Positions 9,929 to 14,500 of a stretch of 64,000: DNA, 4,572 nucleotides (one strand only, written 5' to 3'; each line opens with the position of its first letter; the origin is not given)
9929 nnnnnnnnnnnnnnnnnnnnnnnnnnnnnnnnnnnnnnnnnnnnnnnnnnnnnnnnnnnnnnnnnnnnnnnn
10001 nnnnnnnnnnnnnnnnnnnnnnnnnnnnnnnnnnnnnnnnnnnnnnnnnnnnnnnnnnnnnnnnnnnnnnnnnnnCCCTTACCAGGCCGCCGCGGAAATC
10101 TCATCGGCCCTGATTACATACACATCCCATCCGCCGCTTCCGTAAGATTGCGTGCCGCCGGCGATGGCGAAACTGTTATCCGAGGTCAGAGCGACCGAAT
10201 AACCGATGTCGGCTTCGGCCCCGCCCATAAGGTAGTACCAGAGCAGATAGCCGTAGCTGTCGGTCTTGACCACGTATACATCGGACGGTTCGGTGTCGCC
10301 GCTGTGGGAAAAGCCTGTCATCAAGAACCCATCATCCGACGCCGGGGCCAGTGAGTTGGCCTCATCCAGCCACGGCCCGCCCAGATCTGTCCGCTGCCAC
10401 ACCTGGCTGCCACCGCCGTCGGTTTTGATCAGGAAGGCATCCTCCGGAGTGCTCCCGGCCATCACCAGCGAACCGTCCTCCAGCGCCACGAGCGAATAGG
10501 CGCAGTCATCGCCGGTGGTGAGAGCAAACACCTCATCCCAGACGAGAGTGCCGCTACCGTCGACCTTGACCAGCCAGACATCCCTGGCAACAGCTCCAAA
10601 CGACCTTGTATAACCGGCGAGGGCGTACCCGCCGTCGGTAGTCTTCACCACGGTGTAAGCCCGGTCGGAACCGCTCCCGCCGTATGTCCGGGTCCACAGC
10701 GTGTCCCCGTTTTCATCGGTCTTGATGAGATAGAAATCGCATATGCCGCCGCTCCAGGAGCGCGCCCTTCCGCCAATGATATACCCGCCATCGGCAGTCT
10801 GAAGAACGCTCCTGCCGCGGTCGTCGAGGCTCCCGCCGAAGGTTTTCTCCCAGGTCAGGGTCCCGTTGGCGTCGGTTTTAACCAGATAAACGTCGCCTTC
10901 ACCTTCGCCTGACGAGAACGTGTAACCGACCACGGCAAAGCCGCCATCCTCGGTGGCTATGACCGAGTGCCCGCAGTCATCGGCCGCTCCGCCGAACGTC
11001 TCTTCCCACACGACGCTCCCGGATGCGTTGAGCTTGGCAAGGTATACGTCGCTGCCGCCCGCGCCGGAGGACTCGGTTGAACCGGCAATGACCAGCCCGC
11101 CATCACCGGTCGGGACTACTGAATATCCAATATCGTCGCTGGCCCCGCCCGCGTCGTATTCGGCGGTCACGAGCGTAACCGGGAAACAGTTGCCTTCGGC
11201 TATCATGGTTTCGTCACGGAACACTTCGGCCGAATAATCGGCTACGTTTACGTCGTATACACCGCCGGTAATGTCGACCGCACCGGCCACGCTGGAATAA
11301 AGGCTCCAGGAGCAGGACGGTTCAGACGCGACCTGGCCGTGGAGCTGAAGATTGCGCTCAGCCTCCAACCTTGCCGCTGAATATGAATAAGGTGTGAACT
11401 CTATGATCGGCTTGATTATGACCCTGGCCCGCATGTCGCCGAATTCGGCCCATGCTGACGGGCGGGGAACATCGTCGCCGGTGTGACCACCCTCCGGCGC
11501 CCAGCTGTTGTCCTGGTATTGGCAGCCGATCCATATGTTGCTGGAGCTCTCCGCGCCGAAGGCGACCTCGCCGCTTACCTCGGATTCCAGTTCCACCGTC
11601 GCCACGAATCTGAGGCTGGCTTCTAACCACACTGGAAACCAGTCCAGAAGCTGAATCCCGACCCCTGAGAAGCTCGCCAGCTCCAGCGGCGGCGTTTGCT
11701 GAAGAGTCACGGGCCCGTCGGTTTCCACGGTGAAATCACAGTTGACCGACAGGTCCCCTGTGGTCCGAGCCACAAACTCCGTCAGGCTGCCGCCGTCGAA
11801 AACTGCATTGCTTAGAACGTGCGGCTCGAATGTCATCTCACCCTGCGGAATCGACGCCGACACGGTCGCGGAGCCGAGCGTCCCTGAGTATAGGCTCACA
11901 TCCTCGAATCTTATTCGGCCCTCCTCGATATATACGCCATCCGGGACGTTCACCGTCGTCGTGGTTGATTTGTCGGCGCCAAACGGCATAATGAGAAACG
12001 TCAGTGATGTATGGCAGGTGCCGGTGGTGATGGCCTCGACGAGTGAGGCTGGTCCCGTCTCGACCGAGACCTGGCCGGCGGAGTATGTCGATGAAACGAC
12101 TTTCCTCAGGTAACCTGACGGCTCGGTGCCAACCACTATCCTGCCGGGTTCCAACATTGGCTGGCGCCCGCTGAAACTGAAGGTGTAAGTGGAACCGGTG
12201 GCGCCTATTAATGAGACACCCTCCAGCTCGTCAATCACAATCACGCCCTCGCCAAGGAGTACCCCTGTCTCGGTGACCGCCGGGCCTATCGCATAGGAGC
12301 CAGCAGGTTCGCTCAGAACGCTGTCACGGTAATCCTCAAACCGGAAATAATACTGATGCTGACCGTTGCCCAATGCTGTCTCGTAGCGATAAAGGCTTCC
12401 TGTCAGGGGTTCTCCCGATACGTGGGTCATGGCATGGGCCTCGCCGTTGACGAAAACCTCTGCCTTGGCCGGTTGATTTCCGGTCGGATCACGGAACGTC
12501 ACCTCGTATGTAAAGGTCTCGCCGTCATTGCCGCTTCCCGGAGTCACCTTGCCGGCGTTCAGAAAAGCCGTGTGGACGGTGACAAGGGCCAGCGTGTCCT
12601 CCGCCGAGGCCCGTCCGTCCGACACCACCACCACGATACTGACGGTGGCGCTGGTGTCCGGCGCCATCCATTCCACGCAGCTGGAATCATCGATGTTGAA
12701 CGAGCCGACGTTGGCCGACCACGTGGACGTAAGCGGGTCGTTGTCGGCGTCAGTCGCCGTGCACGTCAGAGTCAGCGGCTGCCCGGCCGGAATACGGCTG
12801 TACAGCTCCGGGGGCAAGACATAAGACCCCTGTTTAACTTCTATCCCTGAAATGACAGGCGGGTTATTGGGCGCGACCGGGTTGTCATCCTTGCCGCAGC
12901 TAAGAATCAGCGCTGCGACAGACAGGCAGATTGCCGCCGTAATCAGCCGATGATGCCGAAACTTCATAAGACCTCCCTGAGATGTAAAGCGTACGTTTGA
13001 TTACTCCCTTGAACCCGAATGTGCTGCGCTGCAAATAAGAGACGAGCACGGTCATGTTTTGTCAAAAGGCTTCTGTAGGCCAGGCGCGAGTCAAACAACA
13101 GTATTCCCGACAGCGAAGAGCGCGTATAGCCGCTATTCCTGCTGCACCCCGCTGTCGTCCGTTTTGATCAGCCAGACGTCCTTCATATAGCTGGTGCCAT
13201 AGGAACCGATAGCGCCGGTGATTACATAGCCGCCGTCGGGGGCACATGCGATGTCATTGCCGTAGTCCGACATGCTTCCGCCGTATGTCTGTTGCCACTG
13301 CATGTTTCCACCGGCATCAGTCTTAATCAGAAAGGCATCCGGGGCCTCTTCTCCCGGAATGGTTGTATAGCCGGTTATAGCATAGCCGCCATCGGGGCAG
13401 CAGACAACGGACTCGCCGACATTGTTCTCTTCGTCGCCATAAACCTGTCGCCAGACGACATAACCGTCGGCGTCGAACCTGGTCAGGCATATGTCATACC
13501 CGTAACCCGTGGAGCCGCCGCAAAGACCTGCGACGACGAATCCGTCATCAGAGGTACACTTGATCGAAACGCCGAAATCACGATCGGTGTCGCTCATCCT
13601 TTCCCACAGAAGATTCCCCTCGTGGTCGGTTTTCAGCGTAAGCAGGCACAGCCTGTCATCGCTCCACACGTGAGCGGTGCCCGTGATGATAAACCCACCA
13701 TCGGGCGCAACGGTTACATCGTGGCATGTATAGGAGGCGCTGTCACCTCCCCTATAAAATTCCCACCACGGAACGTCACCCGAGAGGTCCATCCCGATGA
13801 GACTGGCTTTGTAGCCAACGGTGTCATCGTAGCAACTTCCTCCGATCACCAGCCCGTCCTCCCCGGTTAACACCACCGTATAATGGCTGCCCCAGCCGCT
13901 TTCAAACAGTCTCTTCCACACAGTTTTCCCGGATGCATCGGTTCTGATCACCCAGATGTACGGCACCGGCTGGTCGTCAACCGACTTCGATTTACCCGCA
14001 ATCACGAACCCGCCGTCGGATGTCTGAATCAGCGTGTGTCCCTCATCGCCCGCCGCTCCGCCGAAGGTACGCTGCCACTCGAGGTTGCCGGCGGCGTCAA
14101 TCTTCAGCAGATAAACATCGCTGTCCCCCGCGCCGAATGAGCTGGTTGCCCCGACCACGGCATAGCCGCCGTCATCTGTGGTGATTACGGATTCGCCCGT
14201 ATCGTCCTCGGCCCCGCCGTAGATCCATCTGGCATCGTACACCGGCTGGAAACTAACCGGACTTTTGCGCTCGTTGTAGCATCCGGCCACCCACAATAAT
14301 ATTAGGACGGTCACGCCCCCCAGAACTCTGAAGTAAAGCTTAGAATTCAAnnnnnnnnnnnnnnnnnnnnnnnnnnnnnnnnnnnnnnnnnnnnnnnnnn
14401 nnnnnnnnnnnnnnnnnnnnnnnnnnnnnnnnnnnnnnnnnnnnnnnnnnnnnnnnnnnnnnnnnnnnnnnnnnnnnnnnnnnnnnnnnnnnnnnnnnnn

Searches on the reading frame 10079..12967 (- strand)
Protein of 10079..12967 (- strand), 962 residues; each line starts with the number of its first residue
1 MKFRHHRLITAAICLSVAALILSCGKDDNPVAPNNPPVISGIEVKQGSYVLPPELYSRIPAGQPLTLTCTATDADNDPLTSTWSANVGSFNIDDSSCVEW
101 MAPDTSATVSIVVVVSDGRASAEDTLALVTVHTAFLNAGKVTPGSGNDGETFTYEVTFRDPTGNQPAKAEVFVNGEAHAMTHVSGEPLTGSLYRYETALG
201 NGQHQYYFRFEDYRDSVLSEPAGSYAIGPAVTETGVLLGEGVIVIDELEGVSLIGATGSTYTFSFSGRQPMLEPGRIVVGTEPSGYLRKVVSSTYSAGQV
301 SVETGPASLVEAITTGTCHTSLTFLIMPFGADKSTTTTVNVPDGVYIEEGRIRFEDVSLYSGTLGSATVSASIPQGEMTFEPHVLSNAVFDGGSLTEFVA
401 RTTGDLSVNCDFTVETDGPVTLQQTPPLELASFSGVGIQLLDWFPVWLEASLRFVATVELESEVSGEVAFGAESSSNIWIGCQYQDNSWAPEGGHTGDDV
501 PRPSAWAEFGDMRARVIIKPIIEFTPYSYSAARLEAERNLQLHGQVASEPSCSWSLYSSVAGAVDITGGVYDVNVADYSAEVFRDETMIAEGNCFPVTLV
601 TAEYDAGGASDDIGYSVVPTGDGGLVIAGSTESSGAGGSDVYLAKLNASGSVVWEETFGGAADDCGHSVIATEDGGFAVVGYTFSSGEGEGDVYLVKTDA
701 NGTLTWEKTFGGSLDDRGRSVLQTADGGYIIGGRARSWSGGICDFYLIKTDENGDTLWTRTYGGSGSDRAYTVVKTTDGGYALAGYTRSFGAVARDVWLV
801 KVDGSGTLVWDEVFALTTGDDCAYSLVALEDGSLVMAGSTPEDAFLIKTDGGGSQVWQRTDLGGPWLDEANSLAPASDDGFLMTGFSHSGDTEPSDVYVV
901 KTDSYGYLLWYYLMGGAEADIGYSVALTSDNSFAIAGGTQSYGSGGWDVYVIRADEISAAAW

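Call 16: search_protein_families(library=pfam, proteins=[window:10079-12967:-], max_evalue=0.001)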
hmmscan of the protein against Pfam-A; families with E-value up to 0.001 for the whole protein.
window:10079-12967:- (962 aa): 1 family
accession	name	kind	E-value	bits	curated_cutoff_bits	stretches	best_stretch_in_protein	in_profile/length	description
PF17164.10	DUF5122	-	3.7e-05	24.3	27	1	621-652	2-32/36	Domain of unknown function (DUF5122) beta-propeller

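Call 67: search_protein_families(library=pfam, proteins=[window:10079-12967:-], max_evalue=1)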
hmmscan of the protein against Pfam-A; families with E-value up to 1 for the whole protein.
window:10079-12967:- (962 aa): 3 families
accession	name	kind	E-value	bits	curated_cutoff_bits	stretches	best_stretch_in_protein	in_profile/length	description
PF17164.10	DUF5122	-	3.7e-05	24.3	27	1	621-652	2-32/36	Domain of unknown function (DUF5122) beta-propeller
PF13927.12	Ig_3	-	0.064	14.2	30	1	54-89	9-41/78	Immunoglobulin domain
PF18246.6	OST_IS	-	0.084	13.4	25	1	131-156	52-79/91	Oligosaccharyltransferase Insert domain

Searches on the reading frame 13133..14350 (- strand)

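Call 16: search_protein_families(library=pfam, proteins=[window:13133-14350:-], max_evalue=0.001)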
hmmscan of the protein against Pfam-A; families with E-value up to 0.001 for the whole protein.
window:13133-14350:- (405 aa): 0 families

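Call 67: search_protein_families(library=pfam, proteins=[window:13133-14350:-], max_evalue=1)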
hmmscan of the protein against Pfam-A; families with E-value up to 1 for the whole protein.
window:13133-14350:- (405 aa): 2 families
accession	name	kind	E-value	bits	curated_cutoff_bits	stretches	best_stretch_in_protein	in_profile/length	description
PF12378.14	P1_N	-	0.024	14.4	24.8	1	55-117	6-61/286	Mycoplasma adhesin P1, N-terminal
PF09837.15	DUF2064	-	0.062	13.6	25.8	0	58-70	95-107/120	Uncharacterized protein conserved in bacteria (DUF2064)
